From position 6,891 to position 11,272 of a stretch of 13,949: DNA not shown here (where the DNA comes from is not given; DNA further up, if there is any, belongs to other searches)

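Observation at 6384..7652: Membrane protein built from two copies of a [beta-strand + TM hairpin + ~110-aa domain] module, with conserved C-terminal helix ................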

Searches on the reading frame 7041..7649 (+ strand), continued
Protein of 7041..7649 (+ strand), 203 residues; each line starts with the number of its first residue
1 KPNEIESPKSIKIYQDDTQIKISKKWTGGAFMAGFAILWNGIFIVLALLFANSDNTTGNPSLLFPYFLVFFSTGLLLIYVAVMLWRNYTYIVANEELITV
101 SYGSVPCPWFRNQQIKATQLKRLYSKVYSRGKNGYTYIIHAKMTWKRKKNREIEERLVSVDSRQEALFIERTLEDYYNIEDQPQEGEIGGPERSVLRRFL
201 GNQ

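Call 70: fold_search(model_id=the predicted structure, library=pdb)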
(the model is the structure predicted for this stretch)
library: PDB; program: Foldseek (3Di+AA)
matches with E <= 10: 318; with E <= 0.001: 1
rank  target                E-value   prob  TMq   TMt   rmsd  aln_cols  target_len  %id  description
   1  8kei_D                3.7e-06  1.00  0.56  0.67   4.2       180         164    8  Cryo-EM structure of NADPH oxidase 2 in complex with p22phox and EROS (released 2024-05-22)
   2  3tvv_A                6.9e-02  0.25  0.23  0.21  16.0       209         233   10  Structure of the tandem PH domains of Rtt106 (residues 68-315) (released 2012-02-01)
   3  7xtd_j                7.7e-02  0.16  0.19  0.10  25.7       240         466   10  RNA polymerase II elongation complex transcribing a nucleosome (EC58oct) (released 2022-09-07)
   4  4gxb_A                8.6e-02  0.60  0.26  0.21  15.4       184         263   10  Structure of the SNX17 atypical FERM domain bound to the NPxY motif of P-selectin (released 2013-03-13)
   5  4dx9_g                9.7e-02  0.99  0.34  0.51   3.9        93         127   14  ICAP1 in complex with integrin beta 1 cytoplasmic tail (released 2013-01-09)
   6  4dx9_Y                1.0e-01  0.99  0.34  0.50   3.8        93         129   16  ICAP1 in complex with integrin beta 1 cytoplasmic tail (released 2013-01-09)
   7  4z2m_B                1.2e-01  0.47  0.27  0.21  14.7       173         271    6  Crystal structure of human SPT16 Mid-AID/H3-H4 tetramer FACT Histone complex (released 2016-03-09)
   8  7xsx_j                1.2e-01  0.13  0.19  0.09  25.3       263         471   10  RNA polymerase II elongation complex transcribing a nucleosome (EC49) (released 2022-09-07)
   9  4kho_A                1.3e-01  0.30  0.26  0.21  17.3       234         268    8  Structure of the FACT complex Subunit Spt16M (released 2013-05-29)
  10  8yjm_A                1.5e-01  0.38  0.26  0.18  14.5       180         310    5  Structure of human SPT16 MD-CTD and MCM2 HBD chaperoning a histone H3-H4 tetramer and a single chain H2B-H2A chimera (released 2024-03-20)
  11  4dx9_Q                1.5e-01  0.98  0.32  0.49   3.7        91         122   14  ICAP1 in complex with integrin beta 1 cytoplasmic tail (released 2013-01-09)
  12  3dcx_B                1.8e-01  0.66  0.27  0.42   4.9        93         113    4  Crystal structure of a duf1696 family protein with a pleckstrin-homology domain (shew_0819) from shewanella loihica pv (released 2008-07-29)
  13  3gyp                  2.1e-01  0.21  0.23  0.21  17.0       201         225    9  Rtt106p (released 2009-12-08)
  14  4dx9_m                2.3e-01  0.97  0.33  0.50   3.4        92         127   16  ICAP1 in complex with integrin beta 1 cytoplasmic tail (released 2013-01-09)
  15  7lc1_B                2.3e-01  0.69  0.27  0.25   5.0        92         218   10  Crystal Structure of KRAS4b (GMPPNP-bound) in complex with the RBD-PH domains of SIN1 (released 2021-08-04)
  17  3hsa_B                2.4e-01  0.85  0.29  0.44   4.6        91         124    8  Crystal structure of pleckstrin homology domain (YP_926556.1) from SHEWANELLA AMAZONENSIS SB2B at 1.99 A resolution (released 2009-06-23)
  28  3hsa_D                4.6e-01  0.57  0.28  0.45   4.8        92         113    8  Crystal structure of pleckstrin homology domain (YP_926556.1) from SHEWANELLA AMAZONENSIS SB2B at 1.99 A resolution (released 2009-06-23)
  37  3hsa_E                6.5e-01  0.47  0.28  0.45   5.2        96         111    7  Crystal structure of pleckstrin homology domain (YP_926556.1) from SHEWANELLA AMAZONENSIS SB2B at 1.99 A resolution (released 2009-06-23)
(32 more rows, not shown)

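Call 74: search_protein_families(library=pfam, alignment_id=A4, max_evalue=10)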
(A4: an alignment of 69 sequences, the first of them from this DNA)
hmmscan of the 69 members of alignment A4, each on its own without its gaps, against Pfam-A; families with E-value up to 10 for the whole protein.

A. member 1, seq(203 aa): 2 families
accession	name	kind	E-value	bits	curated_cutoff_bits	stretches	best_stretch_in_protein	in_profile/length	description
PF20226.3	DUF6585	-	0.046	13.5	27.7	1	36-153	31-136/249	Family of unknown function (DUF6585)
PF07780.17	Spb1_C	-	0.28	11.2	25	1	113-164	151-204/216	Spb1 C-terminal domain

B. families by the number of members that match (of 69 scanned): 118 families (the first 25 are shown)
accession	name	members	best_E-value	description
PF13717.11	Zn_ribbon_4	35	6.3e-06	zinc-ribbon domain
PF25207.1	DUF7837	21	0.0053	Domain of unknown function (DUF7837)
PF13248.11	Zn_ribbon_3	18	0.00078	zinc-ribbon domain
PF12773.13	DZR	17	0.00095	Double zinc ribbon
PF21344.3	Zn_ribbon_LysW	15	0.012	Alpha-aminoadipate carrier protein LysW-like, globular domain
PF24463.1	DUF7577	13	0.12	Domain of unknown function (DUF7577)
PF17848.7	Zn_ribbon_ACC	9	0.016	Acetyl-CoA carboxylase zinc finger domain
PF24042.1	DUF7351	9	0.025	Domain of unknown function (DUF7351)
PF13240.11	Zn_Ribbon_1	9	0.045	zinc-ribbon domain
PF23548.1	Zn_ribbon_FGT1_2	7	0.0039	FORGETTER1 second zinc ribbon domain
PF09723.15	Zn_ribbon_8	7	0.33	Zinc ribbon domain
PF24460.1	DUF7575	6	0.0051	Domain of unknown function (DUF7575)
PF01007.26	IRK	6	0.0075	Inward rectifier potassium channel transmembrane domain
PF13719.11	Zn_ribbon_5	6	0.021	zinc-ribbon domain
PF14354.12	Lar_restr_allev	6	0.029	Restriction alleviation protein Lar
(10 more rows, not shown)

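Call 79: search_protein_families(library=pfam, proteins=[P0056, P0078, P0091, P0103, P0128, P0029, P0041, P0036, P0068, P0014], max_evalue=0.01)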
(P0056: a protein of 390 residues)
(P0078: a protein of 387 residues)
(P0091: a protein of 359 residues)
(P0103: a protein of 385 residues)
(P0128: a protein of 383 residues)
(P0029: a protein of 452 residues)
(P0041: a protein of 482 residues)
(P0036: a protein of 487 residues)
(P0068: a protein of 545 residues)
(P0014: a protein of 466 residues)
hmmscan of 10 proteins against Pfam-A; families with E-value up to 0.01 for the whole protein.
P0056 (390 aa): 0 families

P0078 (387 aa): 1 family
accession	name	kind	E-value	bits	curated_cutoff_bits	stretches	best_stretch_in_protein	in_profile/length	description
PF12158.14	DUF3592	-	3.4e-09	37.7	25.3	1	51-122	2-78/84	Domain of unknown function (DUF3592)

P0091 (359 aa): 1 family
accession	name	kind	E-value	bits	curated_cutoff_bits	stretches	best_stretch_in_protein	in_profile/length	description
PF13785.11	DUF4178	-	2.8e-11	44.2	25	1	211-346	1-132/136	Domain of unknown function (DUF4178)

P0103 (385 aa): 0 families

P0128 (383 aa): 0 families

P0029 (452 aa): 0 families

P0041 (482 aa): 11 families
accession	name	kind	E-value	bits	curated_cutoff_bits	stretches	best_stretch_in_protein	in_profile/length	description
PF13719.11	Zn_ribbon_5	-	6.2e-06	26.3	29.3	0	5-35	5-37/37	zinc-ribbon domain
PF12760.12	Zn_ribbon_IS1595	-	9.7e-06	25.9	25.4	0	3-30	19-44/46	Transposase zinc-ribbon domain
PF12773.13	DZR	-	0.00011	22.8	27.3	0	3-36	13-37/45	Double zinc ribbon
PF13717.11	Zn_ribbon_4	-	0.00024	21.4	30.3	0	264-296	1-35/36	zinc-ribbon domain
PF06044.18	DpnI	-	0.00055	20.1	26.7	0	252-301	18-68/183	Dam-replacing family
PF01485.27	IBR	-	0.00063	20.2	24.3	0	3-33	19-51/65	IBR domain, a half RING-finger domain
PF18439.7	zf_UBZ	-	0.0012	18.9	25.6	0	23-36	2-15/32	Ubiquitin-Binding Zinc Finger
PF13248.11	Zn_ribbon_3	-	0.0057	16.5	27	0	3-16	3-15/26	zinc-ribbon domain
PF17848.7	Zn_ribbon_ACC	-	0.0059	17.2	24.5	0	5-22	4-21/26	Acetyl-CoA carboxylase zinc finger domain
PF05129.18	Zn_ribbon_Elf1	-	0.009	16.5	29.8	0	257-302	14-62/79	Transcription elongation factor Elf1 like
PF08271.17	Zn_Ribbon_TF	-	0.01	15.8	29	0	4-34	2-30/43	TFIIB zinc-binding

P0036 (487 aa): 1 family
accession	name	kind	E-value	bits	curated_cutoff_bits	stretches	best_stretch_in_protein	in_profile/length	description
PF06305.16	LapA_dom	-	0.00045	20.5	28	1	384-414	14-44/64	Lipopolysaccharide assembly protein A domain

P0068 (545 aa): 0 families

P0014 (466 aa): 0 families

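Call 82: find_related_loci(query=A6, collection=viral_contigs, flank=5000)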
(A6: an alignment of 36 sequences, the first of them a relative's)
Query A6 (232 aa) in viral_contigs; peptide patterns used: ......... (x = any residue, [..] = any of these).
No stretch of DNA in the collection matches any of the patterns.

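Call 83: fold_search(model_id=the predicted structure, library=viral)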
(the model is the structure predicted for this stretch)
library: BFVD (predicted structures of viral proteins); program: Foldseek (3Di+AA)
matches with E <= 10: 546; with E <= 0.001: 0
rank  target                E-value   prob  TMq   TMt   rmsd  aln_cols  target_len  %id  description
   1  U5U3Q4                1.4e-02  0.95  0.32  0.28  12.9       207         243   11  (no name in the UniProt tables at hand)
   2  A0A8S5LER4            4.8e-02  0.97  0.29  0.23  10.6       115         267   13  Bacterial PH domain protein [Siphoviridae sp. ct3CA7]
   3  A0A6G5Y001            5.4e-02  0.77  0.20  0.38  13.4        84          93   17  (no name in the UniProt tables at hand)
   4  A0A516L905            6.4e-02  0.28  0.20  0.21  16.8       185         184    9  (no name in the UniProt tables at hand)
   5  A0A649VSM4            1.1e-01  0.63  0.23  0.29  12.6        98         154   16  Uncharacterized protein [Gordonia phage Stormageddon]
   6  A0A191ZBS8            1.2e-01  0.99  0.25  0.32   3.5        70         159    7  Uncharacterized protein [Erwinia phage vB_EamM_Special G]
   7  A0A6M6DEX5            1.2e-01  0.23  0.18  0.19  18.4       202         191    8  (no name in the UniProt tables at hand)
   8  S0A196                1.5e-01  0.44  0.20  0.29   6.8        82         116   12  Uncharacterized protein [Cellulophaga phage phi18:3]
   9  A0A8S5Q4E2            1.8e-01  0.20  0.20  0.28  14.8       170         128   14  Uncharacterized protein [Siphoviridae sp. ctLqe90]
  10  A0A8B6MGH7            2.0e-01  0.28  0.19  0.25  17.0       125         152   10  (no name in the UniProt tables at hand)
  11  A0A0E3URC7            2.0e-01  0.14  0.17  0.20  21.7       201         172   11  Uncharacterized protein [Lambdina fiscellaria nucleopolyhedrovirus]
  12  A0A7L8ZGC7            2.1e-01  0.63  0.19  0.46   4.1        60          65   12  (no name in the UniProt tables at hand)
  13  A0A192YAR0            2.1e-01  0.44  0.18  0.36  12.6        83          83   12  Uncharacterized protein [Escherichia phage vB_EcoS_NBD2]
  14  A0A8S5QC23            2.3e-01  0.18  0.16  0.24  10.5        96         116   12  Uncharacterized protein [Myoviridae sp. ctw4b6]
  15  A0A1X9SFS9            2.6e-01  0.41  0.24  0.18  19.9       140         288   12  Uncharacterized protein [Bacillus phage Flapjack]
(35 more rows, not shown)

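Call 93: list_cluster_members(proteins=[P0006, P0007, P0009, P0011, P0015, P0019, P0017, P0018, P0107, P0139])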
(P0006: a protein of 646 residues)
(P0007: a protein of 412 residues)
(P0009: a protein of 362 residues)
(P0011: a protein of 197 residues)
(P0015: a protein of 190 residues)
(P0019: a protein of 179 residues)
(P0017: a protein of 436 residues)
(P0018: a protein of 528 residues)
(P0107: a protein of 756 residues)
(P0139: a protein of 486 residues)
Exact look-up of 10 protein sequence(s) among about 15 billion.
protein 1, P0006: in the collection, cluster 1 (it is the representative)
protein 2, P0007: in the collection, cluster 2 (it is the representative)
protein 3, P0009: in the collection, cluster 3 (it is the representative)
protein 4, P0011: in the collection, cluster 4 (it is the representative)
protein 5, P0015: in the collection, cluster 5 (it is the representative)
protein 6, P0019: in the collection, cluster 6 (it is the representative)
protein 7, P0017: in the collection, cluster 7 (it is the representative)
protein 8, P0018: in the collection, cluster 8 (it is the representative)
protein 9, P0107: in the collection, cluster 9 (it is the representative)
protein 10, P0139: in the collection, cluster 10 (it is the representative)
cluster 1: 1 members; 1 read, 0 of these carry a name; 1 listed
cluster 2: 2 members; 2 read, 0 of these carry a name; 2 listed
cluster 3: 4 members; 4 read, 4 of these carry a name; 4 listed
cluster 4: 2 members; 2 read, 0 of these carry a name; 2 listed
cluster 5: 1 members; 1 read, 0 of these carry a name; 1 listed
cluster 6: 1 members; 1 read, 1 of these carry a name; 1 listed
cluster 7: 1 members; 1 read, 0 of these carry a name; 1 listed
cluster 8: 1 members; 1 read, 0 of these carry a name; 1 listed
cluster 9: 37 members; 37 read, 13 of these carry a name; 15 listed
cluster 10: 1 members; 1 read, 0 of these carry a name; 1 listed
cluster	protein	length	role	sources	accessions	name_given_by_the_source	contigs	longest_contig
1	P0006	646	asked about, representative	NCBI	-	-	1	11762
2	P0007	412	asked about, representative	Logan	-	-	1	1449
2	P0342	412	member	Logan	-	-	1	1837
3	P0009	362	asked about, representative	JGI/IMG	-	hypothetical protein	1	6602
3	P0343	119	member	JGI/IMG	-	hypothetical protein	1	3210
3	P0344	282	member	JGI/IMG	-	hypothetical protein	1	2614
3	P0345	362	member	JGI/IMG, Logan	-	hypothetical protein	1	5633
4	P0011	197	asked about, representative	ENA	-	-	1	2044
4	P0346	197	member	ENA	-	-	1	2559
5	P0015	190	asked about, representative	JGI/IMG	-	-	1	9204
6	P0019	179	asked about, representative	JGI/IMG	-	hypothetical protein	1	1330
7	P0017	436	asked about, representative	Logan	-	-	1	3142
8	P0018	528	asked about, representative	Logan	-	-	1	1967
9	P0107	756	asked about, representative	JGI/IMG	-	formylglycine-generating enzyme required for sulfatase activity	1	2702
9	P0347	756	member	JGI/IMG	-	formylglycine-generating enzyme required for sulfatase activity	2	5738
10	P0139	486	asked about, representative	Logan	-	-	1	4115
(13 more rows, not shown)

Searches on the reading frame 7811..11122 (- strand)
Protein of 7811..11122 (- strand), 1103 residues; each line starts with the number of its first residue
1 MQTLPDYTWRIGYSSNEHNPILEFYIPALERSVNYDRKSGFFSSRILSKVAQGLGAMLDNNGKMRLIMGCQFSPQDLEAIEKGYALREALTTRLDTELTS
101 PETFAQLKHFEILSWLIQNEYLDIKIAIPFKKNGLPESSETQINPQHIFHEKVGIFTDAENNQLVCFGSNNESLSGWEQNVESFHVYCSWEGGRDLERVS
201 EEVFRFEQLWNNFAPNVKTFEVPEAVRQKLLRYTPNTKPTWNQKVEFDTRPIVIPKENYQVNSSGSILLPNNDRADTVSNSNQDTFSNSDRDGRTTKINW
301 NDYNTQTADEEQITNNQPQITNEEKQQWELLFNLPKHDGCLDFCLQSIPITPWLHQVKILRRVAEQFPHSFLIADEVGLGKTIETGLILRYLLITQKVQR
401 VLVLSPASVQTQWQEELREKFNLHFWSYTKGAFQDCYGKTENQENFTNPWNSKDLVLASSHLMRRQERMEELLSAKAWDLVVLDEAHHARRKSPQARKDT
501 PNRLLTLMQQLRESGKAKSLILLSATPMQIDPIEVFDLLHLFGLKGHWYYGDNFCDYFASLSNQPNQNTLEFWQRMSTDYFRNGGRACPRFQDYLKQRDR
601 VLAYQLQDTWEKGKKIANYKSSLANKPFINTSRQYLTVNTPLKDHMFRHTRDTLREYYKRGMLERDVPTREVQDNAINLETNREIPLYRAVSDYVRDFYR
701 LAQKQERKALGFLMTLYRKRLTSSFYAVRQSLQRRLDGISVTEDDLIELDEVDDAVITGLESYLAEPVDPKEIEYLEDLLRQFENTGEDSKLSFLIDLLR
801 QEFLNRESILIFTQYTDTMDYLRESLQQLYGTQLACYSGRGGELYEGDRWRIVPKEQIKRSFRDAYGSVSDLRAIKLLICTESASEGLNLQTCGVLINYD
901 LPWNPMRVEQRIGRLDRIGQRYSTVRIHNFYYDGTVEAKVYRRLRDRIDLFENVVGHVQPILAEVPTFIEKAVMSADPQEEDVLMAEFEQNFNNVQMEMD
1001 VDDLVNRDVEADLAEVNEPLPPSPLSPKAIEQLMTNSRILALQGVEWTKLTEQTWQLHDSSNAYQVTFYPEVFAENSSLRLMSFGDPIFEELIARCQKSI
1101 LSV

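Call 6: search_protein_families(library=pfam, proteins=[window:7811-11122:-], max_evalue=0.01)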
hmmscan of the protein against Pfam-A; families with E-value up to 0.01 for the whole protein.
window:7811-11122:- (1103 aa): 5 families
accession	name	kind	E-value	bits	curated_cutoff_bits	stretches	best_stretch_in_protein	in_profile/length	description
PF00176.29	SNF2-rel_dom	-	3e-17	63.1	24.9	1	357-545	6-181/290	SNF2-related domain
PF00271.37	Helicase_C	-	5e-16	59.4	23.5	1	791-919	2-110/110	Helicase conserved C-terminal domain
PF04851.21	ResIII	-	3.8e-12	46.9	22.5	1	354-527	6-162/164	Type III restriction enzyme, res subunit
PF00270.35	DEAD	-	9.5e-08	32.4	26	1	361-528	9-161/167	DEAD/DEAH box helicase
PF13091.12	PLDc_2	-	0.0034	17.7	27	1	140-190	70-118/132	PLD-like domain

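Call 9: search_protein_families(library=padloc, proteins=[window:7811-11122:-], max_evalue=0.01)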
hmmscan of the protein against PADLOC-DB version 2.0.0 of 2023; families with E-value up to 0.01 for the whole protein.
window:7811-11122:- (1103 aa): 48 families (the best 25 are shown)
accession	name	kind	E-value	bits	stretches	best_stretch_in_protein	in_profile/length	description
PDLC02707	PbeA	-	3.9e-74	248.4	1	4-493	2-394/672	PbeA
PDLC02500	BrxHI|BrxHII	-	8.3e-71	237.7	2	686-1096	345-754/933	BrxHI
PDLC02193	PLD_Helicase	-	6.1e-70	234.4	2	370-952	247-835/905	-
PDLC02621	DrmD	-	8.7e-70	234.1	3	763-1037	471-743/1040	DrmD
PDLC02623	DrmD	-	8e-62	207.3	1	355-982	105-688/1040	DrmD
PDLC02704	PbeA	-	5.4e-61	204.9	1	10-243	7-228/682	PbeA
PDLC02504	BrxHI|BrxHII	-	7e-60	201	2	627-961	292-623/971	BrxHII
PDLC00659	HmaA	-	8.7e-60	200.7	3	773-965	473-657/1176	SNF2 helicase / DEAD-box helicase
PDLC02619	DrmD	-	1e-55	187.3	2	683-1002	269-617/872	DrmD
PDLC02703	PbeA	-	2.5e-48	163.1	1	11-247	8-236/626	PbeA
PDLC02634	DrmD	-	2e-47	159.6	2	345-542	87-271/900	DrmD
PDLC02572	DrmA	-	2.5e-46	156.1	2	733-1041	435-744/1043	DrmA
PDLC02843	DpdE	-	3.4e-44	149.1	1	353-977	160-730/1091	DpdE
PDLC02620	DrmD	-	2.2e-43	146.4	3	347-536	95-276/1060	DrmD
PDLC02840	DpdE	-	6.7e-40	135.2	3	355-423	163-232/1091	DpdE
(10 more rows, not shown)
